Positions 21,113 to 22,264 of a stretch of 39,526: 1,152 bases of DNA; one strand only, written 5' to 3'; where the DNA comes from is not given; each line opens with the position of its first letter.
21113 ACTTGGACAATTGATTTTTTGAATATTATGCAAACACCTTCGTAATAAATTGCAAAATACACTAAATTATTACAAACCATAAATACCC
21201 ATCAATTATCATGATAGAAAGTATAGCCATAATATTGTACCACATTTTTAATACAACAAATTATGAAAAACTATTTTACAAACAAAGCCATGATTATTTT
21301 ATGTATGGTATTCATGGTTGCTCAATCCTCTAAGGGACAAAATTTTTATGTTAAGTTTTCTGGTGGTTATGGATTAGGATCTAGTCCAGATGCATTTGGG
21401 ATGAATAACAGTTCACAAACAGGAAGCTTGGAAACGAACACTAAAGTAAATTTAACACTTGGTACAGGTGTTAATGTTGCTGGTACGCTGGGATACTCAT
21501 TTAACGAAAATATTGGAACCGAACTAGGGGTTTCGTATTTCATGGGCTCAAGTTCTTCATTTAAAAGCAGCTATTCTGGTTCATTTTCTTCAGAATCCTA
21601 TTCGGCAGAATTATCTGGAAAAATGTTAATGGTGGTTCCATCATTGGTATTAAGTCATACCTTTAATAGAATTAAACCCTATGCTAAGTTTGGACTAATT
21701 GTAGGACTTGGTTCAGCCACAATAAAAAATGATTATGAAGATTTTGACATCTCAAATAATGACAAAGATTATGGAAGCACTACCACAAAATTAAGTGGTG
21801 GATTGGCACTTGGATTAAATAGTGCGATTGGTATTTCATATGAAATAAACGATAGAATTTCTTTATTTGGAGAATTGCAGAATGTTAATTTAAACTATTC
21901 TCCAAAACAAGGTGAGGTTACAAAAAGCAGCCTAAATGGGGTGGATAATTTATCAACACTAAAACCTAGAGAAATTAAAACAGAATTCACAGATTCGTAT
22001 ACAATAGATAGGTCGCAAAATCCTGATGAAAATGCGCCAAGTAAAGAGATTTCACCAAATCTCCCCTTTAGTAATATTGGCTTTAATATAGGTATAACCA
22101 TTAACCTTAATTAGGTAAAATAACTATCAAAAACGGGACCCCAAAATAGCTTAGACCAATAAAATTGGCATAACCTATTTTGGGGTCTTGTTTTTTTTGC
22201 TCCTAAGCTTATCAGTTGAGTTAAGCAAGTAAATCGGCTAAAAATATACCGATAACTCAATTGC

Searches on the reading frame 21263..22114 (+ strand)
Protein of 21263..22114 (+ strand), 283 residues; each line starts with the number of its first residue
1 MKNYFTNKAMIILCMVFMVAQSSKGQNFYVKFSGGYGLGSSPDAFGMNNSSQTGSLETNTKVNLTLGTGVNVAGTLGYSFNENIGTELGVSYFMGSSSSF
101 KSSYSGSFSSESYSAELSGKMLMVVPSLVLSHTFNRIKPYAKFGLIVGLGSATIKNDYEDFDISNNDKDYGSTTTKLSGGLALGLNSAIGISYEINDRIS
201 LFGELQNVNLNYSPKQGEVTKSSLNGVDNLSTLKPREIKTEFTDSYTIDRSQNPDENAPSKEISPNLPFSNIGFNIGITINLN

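Call 4: search_protein_families(library=pfam, proteins=[window:21263-22114:+], max_evalue=0.01)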
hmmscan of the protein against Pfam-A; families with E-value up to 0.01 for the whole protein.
window:21263-22114:+ (283 aa): 1 family
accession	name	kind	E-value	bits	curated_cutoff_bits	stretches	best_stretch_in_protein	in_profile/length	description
PF13505.12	OMP_b-brl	-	3.6e-10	40.7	28.7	1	13-212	4-157/175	Outer membrane protein beta-barrel domain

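Call 5: search_protein_families(library=ncbifam, proteins=[window:21263-22114:+], max_evalue=1)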
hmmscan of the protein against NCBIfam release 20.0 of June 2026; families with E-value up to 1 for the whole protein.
window:21263-22114:+ (283 aa): 3 families
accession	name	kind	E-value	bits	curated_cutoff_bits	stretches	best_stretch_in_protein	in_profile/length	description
NF033908.1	AcfA_fam_omp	subfamily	1.3e-06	28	100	1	27-201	20-192/217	AcfA family outer membrane beta-barrel protein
TIGR04565.1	OMP_myx_plus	subfamily_domain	4.9e-06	26.6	60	1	66-210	9-137/161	outer membrane beta-barrel domain-containing protein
NF008071.1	PRK10808.1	equivalog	0.11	11.8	277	1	43-110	40-102/358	porin OmpA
